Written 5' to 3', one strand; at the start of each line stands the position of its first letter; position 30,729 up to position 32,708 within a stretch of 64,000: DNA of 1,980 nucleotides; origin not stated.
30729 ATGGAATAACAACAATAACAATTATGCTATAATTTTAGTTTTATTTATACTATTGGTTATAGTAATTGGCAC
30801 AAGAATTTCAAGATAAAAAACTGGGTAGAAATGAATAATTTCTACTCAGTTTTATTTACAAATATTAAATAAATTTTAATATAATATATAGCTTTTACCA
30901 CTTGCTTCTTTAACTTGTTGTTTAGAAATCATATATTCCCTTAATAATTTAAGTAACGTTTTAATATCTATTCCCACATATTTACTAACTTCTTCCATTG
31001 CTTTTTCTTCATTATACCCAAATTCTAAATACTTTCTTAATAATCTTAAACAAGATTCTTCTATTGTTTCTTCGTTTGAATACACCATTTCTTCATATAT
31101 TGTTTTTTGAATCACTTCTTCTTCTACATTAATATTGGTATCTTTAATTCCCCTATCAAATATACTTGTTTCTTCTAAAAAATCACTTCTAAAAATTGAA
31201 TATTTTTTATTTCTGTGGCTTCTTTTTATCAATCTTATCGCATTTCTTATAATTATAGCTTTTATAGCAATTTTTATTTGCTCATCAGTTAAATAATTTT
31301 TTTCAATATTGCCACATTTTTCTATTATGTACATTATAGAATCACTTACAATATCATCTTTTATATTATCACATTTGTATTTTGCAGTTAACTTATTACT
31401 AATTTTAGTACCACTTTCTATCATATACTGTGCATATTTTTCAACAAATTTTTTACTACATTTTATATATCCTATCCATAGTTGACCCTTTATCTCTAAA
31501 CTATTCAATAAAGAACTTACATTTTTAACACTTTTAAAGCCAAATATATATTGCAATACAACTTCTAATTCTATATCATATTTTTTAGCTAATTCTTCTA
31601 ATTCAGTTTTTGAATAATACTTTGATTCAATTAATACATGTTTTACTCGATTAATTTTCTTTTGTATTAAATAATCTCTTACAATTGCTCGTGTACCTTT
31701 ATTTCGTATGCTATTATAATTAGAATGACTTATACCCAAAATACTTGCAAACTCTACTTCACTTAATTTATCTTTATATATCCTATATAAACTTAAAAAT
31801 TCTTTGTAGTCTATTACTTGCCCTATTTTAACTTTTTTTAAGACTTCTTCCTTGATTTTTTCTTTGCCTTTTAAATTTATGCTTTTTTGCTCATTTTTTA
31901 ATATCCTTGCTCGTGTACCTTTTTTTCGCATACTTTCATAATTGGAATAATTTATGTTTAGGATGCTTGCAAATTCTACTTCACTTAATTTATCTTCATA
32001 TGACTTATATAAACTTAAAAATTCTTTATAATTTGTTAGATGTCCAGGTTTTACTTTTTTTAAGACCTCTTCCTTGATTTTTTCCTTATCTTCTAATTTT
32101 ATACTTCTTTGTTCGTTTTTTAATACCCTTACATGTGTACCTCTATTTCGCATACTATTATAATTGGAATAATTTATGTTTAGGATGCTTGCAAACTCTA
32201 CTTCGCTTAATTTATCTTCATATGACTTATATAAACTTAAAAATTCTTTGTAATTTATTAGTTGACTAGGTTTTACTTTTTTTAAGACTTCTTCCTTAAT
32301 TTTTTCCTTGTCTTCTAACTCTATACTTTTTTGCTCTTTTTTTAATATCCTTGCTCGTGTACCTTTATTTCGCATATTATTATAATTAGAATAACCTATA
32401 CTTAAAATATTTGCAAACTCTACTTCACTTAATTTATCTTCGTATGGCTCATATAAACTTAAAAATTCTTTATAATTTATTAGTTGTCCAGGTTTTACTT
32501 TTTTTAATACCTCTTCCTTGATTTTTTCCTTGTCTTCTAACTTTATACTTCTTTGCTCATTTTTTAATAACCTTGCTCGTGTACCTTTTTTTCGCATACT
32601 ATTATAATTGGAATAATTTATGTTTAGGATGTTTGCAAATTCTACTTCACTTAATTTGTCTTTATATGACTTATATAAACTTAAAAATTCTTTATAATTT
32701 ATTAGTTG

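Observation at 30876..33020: Six near-identical 222-bp in-frame tandem repeats encoding HTH modules, fused to a sigma-like C-terminal domain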

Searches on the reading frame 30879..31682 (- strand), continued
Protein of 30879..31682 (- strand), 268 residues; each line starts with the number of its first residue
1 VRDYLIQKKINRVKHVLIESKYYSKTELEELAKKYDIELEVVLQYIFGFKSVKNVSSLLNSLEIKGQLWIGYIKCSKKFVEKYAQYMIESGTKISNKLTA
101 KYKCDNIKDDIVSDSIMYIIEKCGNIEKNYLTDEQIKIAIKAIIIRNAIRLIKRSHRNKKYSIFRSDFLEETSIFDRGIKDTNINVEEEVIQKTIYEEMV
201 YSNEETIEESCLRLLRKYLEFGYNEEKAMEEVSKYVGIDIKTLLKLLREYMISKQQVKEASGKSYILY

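Call 67: search_protein_families(library=ncbifam, proteins=[P0110, P0120, P0126, P0135, P0108, P0111, P0151, P0158, P0213, P0214], max_evalue=0.01)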
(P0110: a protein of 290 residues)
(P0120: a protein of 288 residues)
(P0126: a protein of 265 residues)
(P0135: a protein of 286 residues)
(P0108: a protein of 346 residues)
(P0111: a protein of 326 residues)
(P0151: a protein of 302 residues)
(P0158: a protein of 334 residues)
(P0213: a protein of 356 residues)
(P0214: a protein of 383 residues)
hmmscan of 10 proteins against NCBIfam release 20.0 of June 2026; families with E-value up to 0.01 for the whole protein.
P0110 (290 aa): 1 family
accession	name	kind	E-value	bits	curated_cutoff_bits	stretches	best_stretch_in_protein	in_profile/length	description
TIGR02985.1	Sig70_bacteroi1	subfamily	0.00032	21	126.4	1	125-203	20-91/162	RNA polymerase sigma-70 factor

P0120 (288 aa): 0 families

P0126 (265 aa): 0 families

P0135 (286 aa): 0 families

P0108 (346 aa): 0 families

P0111 (326 aa): 0 families

P0151 (302 aa): 0 families

P0158 (334 aa): 0 families

P0213 (356 aa): 0 families

P0214 (383 aa): 1 family
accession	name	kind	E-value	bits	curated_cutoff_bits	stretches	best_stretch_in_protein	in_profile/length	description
NF003107.0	PRK04028.1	equivalog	0.002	16.6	456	0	17-107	494-590/630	Glu-tRNA(Gln) amidotransferase subunit GatE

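Call 68: search_protein_families(library=ncbifam, proteins=[P0113, P0114, P0115, P0100, P0118, P0122, P0123, P0132, P0141, P0204], max_evalue=0.001)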
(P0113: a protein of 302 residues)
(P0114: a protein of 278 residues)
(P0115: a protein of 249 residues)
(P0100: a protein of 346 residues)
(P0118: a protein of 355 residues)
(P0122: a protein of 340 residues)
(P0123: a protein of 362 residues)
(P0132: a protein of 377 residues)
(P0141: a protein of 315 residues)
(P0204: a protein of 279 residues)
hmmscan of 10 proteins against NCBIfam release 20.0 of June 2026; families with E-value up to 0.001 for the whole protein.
P0113 (302 aa): 0 families

P0114 (278 aa): 0 families

P0115 (249 aa): 2 families
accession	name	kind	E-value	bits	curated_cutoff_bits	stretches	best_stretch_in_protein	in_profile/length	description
TIGR02937.1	sigma70-ECF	superfamily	2.9e-05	23.8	42.9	1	56-185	5-124/165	sigma-70 family RNA polymerase sigma factor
NF041236.1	CAS_III-E_sigma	exception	8.8e-05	22.5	100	1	54-218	24-184/206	type III-E CRISPR-associated RpoE-like sigma factor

P0100 (346 aa): 0 families

P0118 (355 aa): 0 families

P0122 (340 aa): 0 families

P0123 (362 aa): 0 families

P0132 (377 aa): 0 families

P0141 (315 aa): 0 families

P0204 (279 aa): 17 families
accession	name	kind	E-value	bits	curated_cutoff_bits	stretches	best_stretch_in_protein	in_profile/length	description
NF004844.0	PRK06195.1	equivalog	2.6e-29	102.6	373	1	199-277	59-137/309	DNA polymerase III subunit epsilon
NF004719.0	PRK06063.1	equivalog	7.3e-12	44.8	389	1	201-275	76-150/331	DEDDh family exonuclease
NF005289.0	PRK06807.1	equivalog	2.1e-10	40.3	335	1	198-279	66-147/313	3'-5' exonuclease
NF005981.0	PRK08074.1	equivalog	3.7e-10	38.5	789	1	197-275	61-139/931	ATP-dependent DNA helicase DinG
NF001688.0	PRK00448.1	equivalog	4.8e-10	37.7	873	1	199-275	482-558/1445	PolC-type DNA polymerase III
TIGR01407.1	dinG_rel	hypoth_equivalog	1.3e-09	36.9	547.7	1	200-275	60-135/889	putative DnaQ family exonuclease/DinG family helicase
TIGR01405.1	polC_Gram_pos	equivalog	4.8e-09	34.5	1043.45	1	199-275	248-324/1211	DNA polymerase III subunit alpha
NF005906.0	PRK07883.1-4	equivalog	8.6e-07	27.7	495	1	201-276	67-142/563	DEDD exonuclease domain-containing protein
NF005907.0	PRK07883.1-5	equivalog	1.7e-06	26.7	454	1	201-275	89-165/584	DEDD exonuclease domain-containing protein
TIGR01406.1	dnaQ_proteo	equivalog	2e-06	27.6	222.7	1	199-271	61-136/231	DNA polymerase III subunit epsilon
NF005905.0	PRK07883.1-3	equivalog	3.2e-06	26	508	1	200-263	84-147/581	DEDD exonuclease domain-containing protein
TIGR00573.1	dnaq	subfamily_domain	1.5e-05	24.6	71.5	1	201-271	68-139/217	exonuclease, DNA polymerase III, epsilon subunit family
NF004963.0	PRK06309.1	equivalog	2.2e-05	24.2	245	1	199-271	58-132/232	DNA polymerase III subunit epsilon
NF005569.0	PRK07246.1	equivalog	2.5e-05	22.8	794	1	201-277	67-142/820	bifunctional DnaQ family exonuclease/ATP-dependent helicase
NF004316.1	PRK05711.1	equivalog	6.3e-05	22.7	196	1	201-255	64-118/234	DNA polymerase III subunit epsilon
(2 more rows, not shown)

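Call 69: search_protein_families(library=phrogs, proteins=[P0110, P0126, P0100, P0213], max_evalue=0.01)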
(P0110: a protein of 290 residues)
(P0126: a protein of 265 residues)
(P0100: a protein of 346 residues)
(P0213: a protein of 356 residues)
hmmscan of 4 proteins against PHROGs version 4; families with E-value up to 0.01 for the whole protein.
P0110 (290 aa): 0 families

P0126 (265 aa): 0 families

P0100 (346 aa): 0 families

P0213 (356 aa): 1 family
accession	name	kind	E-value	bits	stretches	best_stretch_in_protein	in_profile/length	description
phrog_27979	-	unknown function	0.0037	17.8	1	250-350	133-230/235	-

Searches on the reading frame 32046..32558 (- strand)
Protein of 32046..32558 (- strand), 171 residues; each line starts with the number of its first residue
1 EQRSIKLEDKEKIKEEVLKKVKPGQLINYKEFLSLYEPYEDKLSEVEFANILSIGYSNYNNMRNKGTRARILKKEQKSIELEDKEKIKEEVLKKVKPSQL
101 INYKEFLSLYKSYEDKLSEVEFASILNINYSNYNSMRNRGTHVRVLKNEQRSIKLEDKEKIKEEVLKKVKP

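Call 40: search_solved_structures(query=A2, max_evalue=10, show_alignments=3)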
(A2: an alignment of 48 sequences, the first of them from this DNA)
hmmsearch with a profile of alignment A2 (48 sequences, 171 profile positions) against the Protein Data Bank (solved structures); distinct sequences matched with E-value up to 10: 8.
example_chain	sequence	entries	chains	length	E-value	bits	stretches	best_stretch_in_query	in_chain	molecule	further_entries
1tcf_A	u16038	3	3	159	0.0082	19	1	6-111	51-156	TROPONIN C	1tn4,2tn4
1a2x_A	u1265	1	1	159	0.019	17.9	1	6-111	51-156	TROPONIN C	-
2w49_0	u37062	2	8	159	0.044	16.6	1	6-111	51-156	TROPONIN C, SKELETAL MUSCLE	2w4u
1ncx_A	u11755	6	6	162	0.046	16.6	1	6-111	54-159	TROPONIN C | Troponin C, skeletal muscle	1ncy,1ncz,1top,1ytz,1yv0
4tnc_A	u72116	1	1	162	0.076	15.9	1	6-111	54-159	TROPONIN C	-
8i7o_Q1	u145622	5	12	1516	0.56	13.1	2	22-124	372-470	EF-hand calcium-binding domain-containing protein 6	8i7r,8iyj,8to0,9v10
5hyg_A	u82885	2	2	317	1.1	12.1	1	100-156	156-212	Uncharacterized protein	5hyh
8otz_3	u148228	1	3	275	5.2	9.9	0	105-128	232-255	EF-hand domain-containing protein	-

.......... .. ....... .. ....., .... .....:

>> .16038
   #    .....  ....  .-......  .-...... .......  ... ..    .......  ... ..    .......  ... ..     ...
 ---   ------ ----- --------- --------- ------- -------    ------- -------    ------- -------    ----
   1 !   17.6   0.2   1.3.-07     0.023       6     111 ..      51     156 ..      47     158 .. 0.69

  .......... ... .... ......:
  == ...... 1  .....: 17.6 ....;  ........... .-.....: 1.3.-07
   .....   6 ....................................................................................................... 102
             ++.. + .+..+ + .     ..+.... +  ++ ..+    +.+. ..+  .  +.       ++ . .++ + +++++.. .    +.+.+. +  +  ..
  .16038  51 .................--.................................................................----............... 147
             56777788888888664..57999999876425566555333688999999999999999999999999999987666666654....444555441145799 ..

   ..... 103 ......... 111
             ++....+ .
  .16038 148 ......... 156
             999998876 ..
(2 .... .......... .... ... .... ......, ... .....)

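Call 43: predict_structure(alignment_id=A2)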
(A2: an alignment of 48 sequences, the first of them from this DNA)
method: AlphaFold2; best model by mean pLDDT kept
length: 171 residues; sequences in the alignment: 48
mean_pLDDT: 84.4   pTM: 0.48
mean pLDDT of the five models: 84.4, 84.3, 83.3, 82.9, 80.8
residues with pLDDT >= 90: 96; 70-90: 44; 50-70: 22; < 50: 9
segments of 3 or more residues with pLDDT < 50: 150-154
pLDDT, mean of each block of 10 residues (from residue 1): 67 90 93 96 93 94 96 66 82 89 96 90 91 95 81 52 68 53
secondary structure, 60 per line:
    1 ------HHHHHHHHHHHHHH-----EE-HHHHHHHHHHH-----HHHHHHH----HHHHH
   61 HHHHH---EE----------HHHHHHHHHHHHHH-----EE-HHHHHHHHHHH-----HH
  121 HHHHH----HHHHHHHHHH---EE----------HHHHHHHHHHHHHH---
elements in order: H7-20 H29-39 H45-51 H56-65 H81-94 H103-113 H119-125 H130-139 H155-168

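Call 47: search_protein_families(library=pfam, alignment_id=A2, max_evalue=0.1)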
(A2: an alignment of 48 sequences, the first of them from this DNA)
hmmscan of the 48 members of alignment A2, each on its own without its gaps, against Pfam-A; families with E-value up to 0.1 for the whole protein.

A. member 1, seq(171 aa): 10 families
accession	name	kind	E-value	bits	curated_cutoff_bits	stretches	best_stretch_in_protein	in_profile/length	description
PF21998.2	FERM_C1_MyoVII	-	0.00049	20.7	27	0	108-165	30-87/97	Myosin-X FERM PH domain-like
PF24529.1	CFAP47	-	0.0011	19.3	27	0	91-137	99-146/166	Cilia- and flagella-associated protein 47 domain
PF21574.2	Cas9_PI_C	-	0.0038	17.6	27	0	50-84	26-60/63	CRISPR-associated endonuclease Cas9, C-terminal domain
PF03574.21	Peptidase_S48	-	0.012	16.1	27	0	75-116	71-112/149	Peptidase family S48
PF11777.13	DUF3316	-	0.013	16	24.4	0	123-167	46-87/145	Protein of unknown function (DUF3316)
PF22851.2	CATSPERG_Ig-like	-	0.031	14.7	27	0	113-169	7-63/127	CATSPERG Ig-like domain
PF19368.5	AraR_C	-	0.04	14.6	23.8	0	122-150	22-50/82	AraR C-terminal winged HTH domain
PF23864.1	DUF7222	-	0.044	14.5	27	0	98-137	32-72/108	Domain of unknown function (DUF7222)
PF02209.24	VHP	-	0.052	13.9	27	0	117-136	2-21/36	Villin headpiece domain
PF13255.11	DUF4046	-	0.061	14.3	22.8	0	86-121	45-81/90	Protein of unknown function (DUF4046)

B. families by the number of members that match (of 48 scanned): 175 families (the first 25 are shown)
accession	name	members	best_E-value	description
PF02209.24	VHP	16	0.00034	Villin headpiece domain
PF13499.12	EF-hand_7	12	0.0014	EF-hand domain pair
PF13443.12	HTH_26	10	0.00062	Cro/C1-type HTH DNA-binding domain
PF17618.7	SL4P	9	0.00013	Uncharacterized Strongylid L4 protein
PF02761.20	Cbl_N2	7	0.00018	CBL proto-oncogene N-terminus, EF hand-like domain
PF19368.5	AraR_C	7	0.00065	AraR C-terminal winged HTH domain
PF03698.18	UPF0180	6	0.00013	Uncharacterised protein family (UPF0180)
PF11829.13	DUF3349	5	4.5e-08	Protein of unknown function (DUF3349)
PF11116.13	DUF2624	5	0.00024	Protein of unknown function (DUF2624)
PF03574.21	Peptidase_S48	5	0.0015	Peptidase family S48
PF18488.6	WYL_3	5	0.0041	WYL domain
PF14794.11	DUF4479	4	2.6e-08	Domain of unknown function (DUF4479)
PF14162.11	YozD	4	6e-05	YozD-like protein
PF23864.1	DUF7222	4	0.0002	Domain of unknown function (DUF7222)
PF05166.18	YcgL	3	9.4e-05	YcgL domain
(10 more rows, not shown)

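Call 84: find_homologous_proteins(query=A2, max_evalue=0.00001)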
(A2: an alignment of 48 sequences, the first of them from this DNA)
Query A2 (48 sequences) (171 aa, profile of the alignment): 12 proteins with E <= 0.00001 among 8000 candidates.
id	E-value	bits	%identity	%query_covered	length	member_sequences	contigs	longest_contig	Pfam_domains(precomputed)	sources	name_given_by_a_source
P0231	1.0e-103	362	62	73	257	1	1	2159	-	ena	-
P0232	2.6e-85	302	85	100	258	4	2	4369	-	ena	-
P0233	5.5e-68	246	34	84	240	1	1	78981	-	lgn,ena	-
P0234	1.3e-56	209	31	91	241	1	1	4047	-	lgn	-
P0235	2.3e-50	189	44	81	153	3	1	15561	-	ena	-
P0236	3.0e-48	182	31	61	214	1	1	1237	-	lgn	-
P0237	1.7e-45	173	60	75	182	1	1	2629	-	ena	-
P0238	1.7e-44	169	71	96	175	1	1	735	-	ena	-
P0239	3.3e-43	165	41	74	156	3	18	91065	-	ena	-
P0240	1.1e-42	164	45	71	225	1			PF11116.14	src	-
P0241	2.6e-30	123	39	63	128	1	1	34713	-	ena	-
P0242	1.8e-18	85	84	41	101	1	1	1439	-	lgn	-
